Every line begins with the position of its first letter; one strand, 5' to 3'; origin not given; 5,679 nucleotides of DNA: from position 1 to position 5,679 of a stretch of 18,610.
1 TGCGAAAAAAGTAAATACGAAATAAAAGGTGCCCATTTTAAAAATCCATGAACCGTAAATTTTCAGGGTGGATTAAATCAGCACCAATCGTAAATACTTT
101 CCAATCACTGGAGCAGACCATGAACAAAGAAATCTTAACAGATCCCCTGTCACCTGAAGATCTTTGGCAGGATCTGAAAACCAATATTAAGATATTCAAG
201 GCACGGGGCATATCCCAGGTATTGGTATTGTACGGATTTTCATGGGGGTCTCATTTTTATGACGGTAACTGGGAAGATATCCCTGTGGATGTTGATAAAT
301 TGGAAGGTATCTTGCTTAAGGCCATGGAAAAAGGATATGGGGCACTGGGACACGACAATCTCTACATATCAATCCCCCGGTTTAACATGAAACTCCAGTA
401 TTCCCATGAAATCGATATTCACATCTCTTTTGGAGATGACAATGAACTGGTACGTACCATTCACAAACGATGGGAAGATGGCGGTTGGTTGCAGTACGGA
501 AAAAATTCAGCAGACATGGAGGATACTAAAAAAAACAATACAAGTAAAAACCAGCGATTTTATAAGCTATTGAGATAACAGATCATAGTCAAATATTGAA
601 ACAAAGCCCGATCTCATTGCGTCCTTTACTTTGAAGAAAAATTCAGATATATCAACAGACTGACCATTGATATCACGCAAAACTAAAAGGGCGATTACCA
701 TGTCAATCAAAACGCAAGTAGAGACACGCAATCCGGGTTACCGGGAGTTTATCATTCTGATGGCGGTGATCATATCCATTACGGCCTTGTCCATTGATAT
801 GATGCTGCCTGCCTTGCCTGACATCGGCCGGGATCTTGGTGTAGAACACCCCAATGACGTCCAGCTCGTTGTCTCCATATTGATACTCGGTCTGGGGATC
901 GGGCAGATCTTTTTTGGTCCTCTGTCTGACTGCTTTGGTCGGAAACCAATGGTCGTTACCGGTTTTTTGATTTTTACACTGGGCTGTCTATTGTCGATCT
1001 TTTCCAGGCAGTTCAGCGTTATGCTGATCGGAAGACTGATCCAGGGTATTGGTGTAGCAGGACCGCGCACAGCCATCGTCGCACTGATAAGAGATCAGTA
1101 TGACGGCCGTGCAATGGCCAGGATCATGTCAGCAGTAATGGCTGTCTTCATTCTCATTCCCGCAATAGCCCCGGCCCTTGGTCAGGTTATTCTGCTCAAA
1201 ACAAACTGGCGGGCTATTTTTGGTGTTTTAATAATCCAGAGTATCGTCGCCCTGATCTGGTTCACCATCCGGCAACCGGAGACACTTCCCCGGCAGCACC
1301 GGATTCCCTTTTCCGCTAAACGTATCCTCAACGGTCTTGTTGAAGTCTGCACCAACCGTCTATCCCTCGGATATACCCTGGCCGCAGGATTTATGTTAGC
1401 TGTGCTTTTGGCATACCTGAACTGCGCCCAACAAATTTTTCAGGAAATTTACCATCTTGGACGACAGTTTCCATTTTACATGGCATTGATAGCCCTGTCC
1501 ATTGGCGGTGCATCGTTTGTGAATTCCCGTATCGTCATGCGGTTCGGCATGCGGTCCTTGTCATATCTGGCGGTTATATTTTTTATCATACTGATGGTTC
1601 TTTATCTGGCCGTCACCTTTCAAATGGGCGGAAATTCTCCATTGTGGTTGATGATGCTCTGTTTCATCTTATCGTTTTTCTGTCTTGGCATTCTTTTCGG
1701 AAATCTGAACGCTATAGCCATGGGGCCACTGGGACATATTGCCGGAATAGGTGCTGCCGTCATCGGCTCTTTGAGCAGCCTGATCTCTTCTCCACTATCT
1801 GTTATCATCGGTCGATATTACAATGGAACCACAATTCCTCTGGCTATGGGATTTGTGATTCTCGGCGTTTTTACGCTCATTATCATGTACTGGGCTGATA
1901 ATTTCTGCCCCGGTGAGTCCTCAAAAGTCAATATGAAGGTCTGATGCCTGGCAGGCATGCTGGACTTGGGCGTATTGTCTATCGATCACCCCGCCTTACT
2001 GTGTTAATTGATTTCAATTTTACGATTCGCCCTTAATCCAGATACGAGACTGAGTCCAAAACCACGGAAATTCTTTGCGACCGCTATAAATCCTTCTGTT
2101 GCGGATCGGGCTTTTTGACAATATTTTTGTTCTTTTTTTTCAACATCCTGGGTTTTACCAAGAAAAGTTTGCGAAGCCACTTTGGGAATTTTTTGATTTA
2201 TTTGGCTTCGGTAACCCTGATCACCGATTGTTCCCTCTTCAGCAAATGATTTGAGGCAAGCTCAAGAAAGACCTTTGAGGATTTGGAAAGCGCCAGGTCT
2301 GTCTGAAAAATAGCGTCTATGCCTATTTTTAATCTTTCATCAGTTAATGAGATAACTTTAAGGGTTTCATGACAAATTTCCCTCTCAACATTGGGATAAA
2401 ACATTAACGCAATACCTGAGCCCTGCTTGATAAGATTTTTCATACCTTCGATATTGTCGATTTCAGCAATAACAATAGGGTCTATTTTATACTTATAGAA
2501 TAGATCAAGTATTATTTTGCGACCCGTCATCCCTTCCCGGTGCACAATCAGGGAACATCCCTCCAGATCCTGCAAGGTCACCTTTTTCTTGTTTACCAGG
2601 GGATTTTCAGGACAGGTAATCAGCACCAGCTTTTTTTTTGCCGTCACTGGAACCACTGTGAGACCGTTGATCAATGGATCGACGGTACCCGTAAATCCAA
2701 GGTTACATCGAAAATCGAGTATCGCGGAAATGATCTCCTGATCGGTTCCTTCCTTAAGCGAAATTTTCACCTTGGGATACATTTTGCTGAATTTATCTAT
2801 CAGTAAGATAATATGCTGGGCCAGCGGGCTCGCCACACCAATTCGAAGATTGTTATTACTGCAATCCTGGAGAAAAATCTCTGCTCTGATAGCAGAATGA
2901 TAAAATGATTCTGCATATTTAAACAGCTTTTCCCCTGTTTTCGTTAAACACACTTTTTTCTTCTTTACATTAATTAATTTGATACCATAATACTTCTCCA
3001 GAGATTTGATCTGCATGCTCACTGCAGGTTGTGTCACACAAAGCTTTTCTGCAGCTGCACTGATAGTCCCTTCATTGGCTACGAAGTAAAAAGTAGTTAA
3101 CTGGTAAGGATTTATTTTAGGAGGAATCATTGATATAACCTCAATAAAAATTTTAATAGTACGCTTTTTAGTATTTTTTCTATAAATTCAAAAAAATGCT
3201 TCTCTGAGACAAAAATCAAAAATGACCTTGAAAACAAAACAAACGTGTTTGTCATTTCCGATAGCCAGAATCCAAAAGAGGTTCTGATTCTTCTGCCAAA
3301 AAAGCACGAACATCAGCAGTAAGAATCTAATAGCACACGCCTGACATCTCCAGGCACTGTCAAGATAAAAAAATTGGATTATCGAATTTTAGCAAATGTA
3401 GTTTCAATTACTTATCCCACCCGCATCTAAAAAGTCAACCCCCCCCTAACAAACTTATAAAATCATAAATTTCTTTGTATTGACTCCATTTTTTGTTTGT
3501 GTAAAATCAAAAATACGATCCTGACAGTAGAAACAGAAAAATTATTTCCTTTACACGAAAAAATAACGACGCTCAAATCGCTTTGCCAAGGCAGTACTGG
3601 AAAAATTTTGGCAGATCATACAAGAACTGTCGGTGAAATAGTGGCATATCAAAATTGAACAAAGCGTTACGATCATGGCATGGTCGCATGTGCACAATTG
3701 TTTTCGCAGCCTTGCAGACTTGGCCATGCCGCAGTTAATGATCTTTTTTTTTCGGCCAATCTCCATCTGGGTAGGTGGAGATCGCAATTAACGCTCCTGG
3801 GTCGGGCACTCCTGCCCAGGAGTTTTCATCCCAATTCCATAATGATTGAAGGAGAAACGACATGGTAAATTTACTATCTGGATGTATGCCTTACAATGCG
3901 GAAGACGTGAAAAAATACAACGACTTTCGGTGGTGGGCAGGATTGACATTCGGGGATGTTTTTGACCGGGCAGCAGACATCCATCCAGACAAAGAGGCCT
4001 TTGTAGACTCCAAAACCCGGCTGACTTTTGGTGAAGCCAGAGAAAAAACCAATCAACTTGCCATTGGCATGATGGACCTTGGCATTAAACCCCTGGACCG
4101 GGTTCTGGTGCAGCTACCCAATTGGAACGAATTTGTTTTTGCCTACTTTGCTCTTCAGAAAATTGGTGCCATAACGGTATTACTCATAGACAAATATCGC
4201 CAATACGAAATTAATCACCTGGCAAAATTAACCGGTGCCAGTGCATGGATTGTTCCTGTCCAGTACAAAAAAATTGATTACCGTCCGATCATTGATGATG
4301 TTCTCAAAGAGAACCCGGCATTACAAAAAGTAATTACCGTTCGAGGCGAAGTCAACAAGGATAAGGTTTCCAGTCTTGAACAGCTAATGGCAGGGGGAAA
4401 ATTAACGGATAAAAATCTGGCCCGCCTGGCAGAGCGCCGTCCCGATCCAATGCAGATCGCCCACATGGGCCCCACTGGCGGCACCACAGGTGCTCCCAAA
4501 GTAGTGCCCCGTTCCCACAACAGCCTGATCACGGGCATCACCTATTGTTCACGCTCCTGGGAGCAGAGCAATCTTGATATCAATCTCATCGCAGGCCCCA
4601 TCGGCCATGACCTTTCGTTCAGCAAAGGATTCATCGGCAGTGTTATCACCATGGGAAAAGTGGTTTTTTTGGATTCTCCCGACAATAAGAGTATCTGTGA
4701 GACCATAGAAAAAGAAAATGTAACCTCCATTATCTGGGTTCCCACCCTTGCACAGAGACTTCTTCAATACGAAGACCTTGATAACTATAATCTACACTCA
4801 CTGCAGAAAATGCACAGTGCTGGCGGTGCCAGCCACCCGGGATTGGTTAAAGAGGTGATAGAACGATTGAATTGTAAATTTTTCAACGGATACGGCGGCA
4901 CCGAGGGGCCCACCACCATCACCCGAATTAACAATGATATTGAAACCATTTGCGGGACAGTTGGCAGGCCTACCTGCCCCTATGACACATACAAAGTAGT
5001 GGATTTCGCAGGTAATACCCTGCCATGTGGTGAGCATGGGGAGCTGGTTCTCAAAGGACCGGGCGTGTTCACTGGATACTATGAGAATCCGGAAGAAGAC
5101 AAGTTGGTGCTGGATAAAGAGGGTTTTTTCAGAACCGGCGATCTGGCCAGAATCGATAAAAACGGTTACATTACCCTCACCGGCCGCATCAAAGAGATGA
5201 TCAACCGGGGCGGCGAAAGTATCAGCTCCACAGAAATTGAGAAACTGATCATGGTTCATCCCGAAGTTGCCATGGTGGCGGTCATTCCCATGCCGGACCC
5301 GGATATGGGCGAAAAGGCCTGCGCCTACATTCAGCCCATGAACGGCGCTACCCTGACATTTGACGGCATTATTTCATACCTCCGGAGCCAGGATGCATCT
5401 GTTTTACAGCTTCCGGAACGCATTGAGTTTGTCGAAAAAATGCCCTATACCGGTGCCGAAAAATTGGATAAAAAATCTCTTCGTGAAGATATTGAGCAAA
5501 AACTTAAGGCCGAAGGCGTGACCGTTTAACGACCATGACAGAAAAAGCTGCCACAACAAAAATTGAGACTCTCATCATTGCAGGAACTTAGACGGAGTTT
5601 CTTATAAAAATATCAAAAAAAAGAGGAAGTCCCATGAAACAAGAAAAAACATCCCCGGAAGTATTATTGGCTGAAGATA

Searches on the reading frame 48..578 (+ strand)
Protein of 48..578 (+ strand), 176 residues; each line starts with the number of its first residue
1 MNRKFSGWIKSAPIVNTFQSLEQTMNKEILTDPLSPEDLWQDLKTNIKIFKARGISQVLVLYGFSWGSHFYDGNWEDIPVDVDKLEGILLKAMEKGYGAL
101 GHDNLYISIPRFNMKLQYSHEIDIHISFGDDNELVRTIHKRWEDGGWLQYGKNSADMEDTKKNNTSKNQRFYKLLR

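Call 6: search_protein_families(library=ncbifam, proteins=[window:48-578:+], max_evalue=0.01)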
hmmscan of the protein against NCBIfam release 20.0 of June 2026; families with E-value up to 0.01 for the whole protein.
window:48-578:+ (176 aa): 0 families

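Call 93: search_protein_families(library=pfam, proteins=[window:48-578:+], max_evalue=0.001)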
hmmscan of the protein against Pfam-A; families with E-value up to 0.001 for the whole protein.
window:48-578:+ (176 aa): 0 families

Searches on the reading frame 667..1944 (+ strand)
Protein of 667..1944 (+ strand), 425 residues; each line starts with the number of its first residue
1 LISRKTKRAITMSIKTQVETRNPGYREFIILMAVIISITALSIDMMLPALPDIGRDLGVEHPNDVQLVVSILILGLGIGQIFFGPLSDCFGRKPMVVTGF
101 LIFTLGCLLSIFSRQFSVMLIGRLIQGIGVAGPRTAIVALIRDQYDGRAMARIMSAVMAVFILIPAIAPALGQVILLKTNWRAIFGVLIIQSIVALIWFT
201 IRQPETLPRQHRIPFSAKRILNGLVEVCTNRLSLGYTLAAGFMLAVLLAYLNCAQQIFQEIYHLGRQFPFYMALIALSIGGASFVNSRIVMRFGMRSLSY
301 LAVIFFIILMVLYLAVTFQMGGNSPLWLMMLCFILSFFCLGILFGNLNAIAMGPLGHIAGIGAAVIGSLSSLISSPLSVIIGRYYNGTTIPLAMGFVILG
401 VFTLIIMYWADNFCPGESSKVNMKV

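Call 5: search_protein_families(library=pfam, proteins=[window:667-1944:+], max_evalue=0.01)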
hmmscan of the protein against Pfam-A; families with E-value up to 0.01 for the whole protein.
window:667-1944:+ (425 aa): 3 families
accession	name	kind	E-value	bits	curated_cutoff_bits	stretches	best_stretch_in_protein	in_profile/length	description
PF07690.21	MFS_1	-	2.9e-41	142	33.4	1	33-373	2-342/347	Major Facilitator Superfamily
PF06609.19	TRI12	-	7.9e-12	44.8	23.2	1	38-201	55-215/599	Fungal trichothecene efflux pump (TRI12)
PF00083.30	Sugar_tr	-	2.8e-10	40.1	22.3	1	65-200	48-189/452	Sugar (and other) transporter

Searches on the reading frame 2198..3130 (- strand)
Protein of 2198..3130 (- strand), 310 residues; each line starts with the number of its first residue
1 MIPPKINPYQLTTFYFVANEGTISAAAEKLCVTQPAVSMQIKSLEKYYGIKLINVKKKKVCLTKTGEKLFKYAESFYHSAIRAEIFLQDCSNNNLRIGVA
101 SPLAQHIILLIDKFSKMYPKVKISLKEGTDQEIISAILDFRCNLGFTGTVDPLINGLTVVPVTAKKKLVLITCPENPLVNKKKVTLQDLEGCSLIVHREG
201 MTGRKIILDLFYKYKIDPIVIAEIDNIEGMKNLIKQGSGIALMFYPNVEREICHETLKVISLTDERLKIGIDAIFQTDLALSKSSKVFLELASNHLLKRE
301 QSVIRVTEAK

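Call 5: search_protein_families(library=pfam, proteins=[window:2198-3130:-], max_evalue=0.01)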
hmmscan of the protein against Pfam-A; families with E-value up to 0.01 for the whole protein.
window:2198-3130:- (310 aa): 2 families
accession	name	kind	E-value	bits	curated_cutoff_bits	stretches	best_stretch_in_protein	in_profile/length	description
PF03466.25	LysR_substrate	-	1.8e-28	99.8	28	1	94-295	7-207/209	LysR substrate binding domain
PF00126.33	HTH_1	-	4.9e-17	62.1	26.6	1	10-67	3-60/60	Bacterial regulatory helix-turn-helix protein, lysR family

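Call 6: search_protein_families(library=ncbifam, proteins=[window:2198-3130:-], max_evalue=0.01)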
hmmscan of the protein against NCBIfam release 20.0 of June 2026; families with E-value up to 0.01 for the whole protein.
window:2198-3130:- (310 aa): 54 families (the best 25 are shown)
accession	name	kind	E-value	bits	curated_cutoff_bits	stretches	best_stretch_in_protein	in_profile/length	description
TIGR03339.1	phn_lysR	subfamily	7.2e-43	146.8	341.1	1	10-269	1-256/279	aminoethylphosphonate catabolism associated LysR family transcriptional regulator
NF040786.1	LysR_Sec_metab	equivalog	7.7e-41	140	250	1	7-294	2-296/298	selenium metabolism-associated LysR family transcriptional regulator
NF047520.1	trans_act_CidR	equivalog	1.2e-33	116.5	415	1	10-295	5-291/292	cidABC operon transcriptional activator CidR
NF053705.1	TransRegGltCGpos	equivalog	1.6e-33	116.2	350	1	10-295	5-292/300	glutamate biosynthesis transcriptional regulator GltC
NF008416.0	PRK11242.1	equivalog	2.5e-28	99.3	277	1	14-300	9-295/300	transcriptional regulator CynR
NF008095.0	PRK10837.1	subfamily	1.2e-27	96.9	281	1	9-292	6-286/290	LysR family transcriptional regulator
NF040889.1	trans_reg_YeiE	equivalog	6.4e-26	91.2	480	1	9-291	6-285/288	DNA-binding transcriptional regulator YeiE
NF045775.1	acetoin_reg_AlsR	exception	7.1e-25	88.1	430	1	11-243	6-242/290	acetoin biosynthesis transcriptional regulator AlsR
NF047711.1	PutUtilRegPtrR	equivalog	1.6e-24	86.5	400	1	10-266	5-257/283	putrescine utilization regulator PtrR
NF045990.1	TransRegCbbRRhodb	equivalog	1.8e-24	86.3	450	1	10-262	10-266/304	LysR family regulator CbbR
NF009327.0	PRK12684.1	subfamily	5.3e-24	85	402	1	20-244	16-244/313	CysB family HTH-type transcriptional regulator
NF007439.0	PRK09986.1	equivalog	2.4e-22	79.7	290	1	11-262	12-266/296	LysR family transcriptional regulator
NF040888.1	trans_reg_YafC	equivalog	2.5e-21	75.8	470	1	10-127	7-128/293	DNA-binding transcriptional regulator YafC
NF009326.0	PRK12681.1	equivalog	4.1e-21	75.8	436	1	19-249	15-249/324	HTH-type transcriptional regulator CysB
NF007385.0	PRK09906.1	equivalog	5.2e-21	75.1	356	1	13-243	8-241/296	DNA-binding transcriptional regulator HcaR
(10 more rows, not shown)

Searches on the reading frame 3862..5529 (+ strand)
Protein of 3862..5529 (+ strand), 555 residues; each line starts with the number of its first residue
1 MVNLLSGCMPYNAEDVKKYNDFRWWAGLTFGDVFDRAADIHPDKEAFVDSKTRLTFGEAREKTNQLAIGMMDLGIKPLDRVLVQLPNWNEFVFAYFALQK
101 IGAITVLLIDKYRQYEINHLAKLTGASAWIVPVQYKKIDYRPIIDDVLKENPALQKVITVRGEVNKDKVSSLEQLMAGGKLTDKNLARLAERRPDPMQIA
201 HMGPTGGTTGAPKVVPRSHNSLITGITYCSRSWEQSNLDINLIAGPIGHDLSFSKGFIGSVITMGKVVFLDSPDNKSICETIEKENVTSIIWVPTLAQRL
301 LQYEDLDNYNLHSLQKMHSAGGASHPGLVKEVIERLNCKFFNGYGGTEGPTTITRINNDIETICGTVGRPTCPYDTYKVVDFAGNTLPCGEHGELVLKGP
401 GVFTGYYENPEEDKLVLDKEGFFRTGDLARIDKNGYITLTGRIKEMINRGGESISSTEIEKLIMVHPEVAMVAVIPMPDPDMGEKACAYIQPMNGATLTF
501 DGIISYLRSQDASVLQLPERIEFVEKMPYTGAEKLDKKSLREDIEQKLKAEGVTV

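Call 5: search_protein_families(library=pfam, proteins=[window:3862-5529:+], max_evalue=0.01)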
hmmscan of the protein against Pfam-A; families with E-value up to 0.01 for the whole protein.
window:3862-5529:+ (555 aa): 2 families
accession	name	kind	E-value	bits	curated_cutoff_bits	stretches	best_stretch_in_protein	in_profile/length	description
PF00501.34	AMP-binding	-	1e-69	235.6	29.9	1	34-407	1-384/384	AMP-binding enzyme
PF13193.12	AMP-binding_C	-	1.4e-10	42.4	24.5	1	458-534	1-76/76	AMP-binding enzyme C-terminal domain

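Call 6: search_protein_families(library=ncbifam, proteins=[window:3862-5529:+], max_evalue=0.01)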
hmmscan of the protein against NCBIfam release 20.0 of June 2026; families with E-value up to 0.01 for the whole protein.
window:3862-5529:+ (555 aa): 105 families (the best 25 are shown)
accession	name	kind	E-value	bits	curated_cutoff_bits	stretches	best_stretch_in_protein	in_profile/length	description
TIGR02275.1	DHB_AMP_lig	equivalog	3.1e-107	359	723.55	1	12-541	7-526/526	(2,3-dihydroxybenzoyl)adenylate synthase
NF004758.0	PRK06087.1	equivalog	1.2e-100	337.5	736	1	11-551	7-542/548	medium-chain fatty-acid--CoA ligase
NF008192.1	PRK10946.1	equivalog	5.8e-97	325.2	783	1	11-547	7-532/534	(2,3-dihydroxybenzoyl)adenylate synthase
NF004837.0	PRK06187.1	subfamily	2.8e-96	322.9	476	1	28-548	8-526/531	long-chain-fatty-acid--CoA ligase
NF009233.0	PRK12583.1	subfamily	1.4e-85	287.8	832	1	29-550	19-556/558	fatty acid CoA ligase family protein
TIGR03208.1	cyc_hxne_CoA_lg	equivalog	1.2e-81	275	792.3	1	25-542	19-538/538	cyclohexanecarboxylate-CoA ligase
NF006182.0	PRK08316.1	subfamily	1.4e-78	264.6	663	1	29-547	12-520/523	fatty acyl-CoA synthetase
NF005801.1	PRK07656.1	equivalog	2.8e-74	250.6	657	1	31-541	4-500/500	FadD3 family acyl-CoA ligase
NF005714.0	PRK07529.1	subfamily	3.6e-69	233.7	632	1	34-543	36-575/640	acyl-CoA synthetase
NF006181.0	PRK08314.1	subfamily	1.3e-68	231.7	705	1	35-549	31-559/563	long-chain-fatty-acid--CoA ligase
NF004114.0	PRK05605.1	equivalog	2.8e-62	210.8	766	1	29-548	35-573/575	long-chain-fatty-acid--CoA ligase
NF005307.0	PRK06839.1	equivalog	3.1e-60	204.2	748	1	36-543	10-492/496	o-succinylbenzoate--CoA ligase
NF005702.0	PRK07514.1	subfamily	2.4e-59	201.1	558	1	48-546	24-502/506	malonyl-CoA synthase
NF052269.1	Staph_lig_FadD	equivalog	2.1e-58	197.9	650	2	189-548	142-497/499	long-chain-fatty-acid--CoA ligase FadD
NF005676.0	PRK07470.1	equivalog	2.8e-58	197.8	774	1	32-547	24-532/544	acyl-CoA synthetase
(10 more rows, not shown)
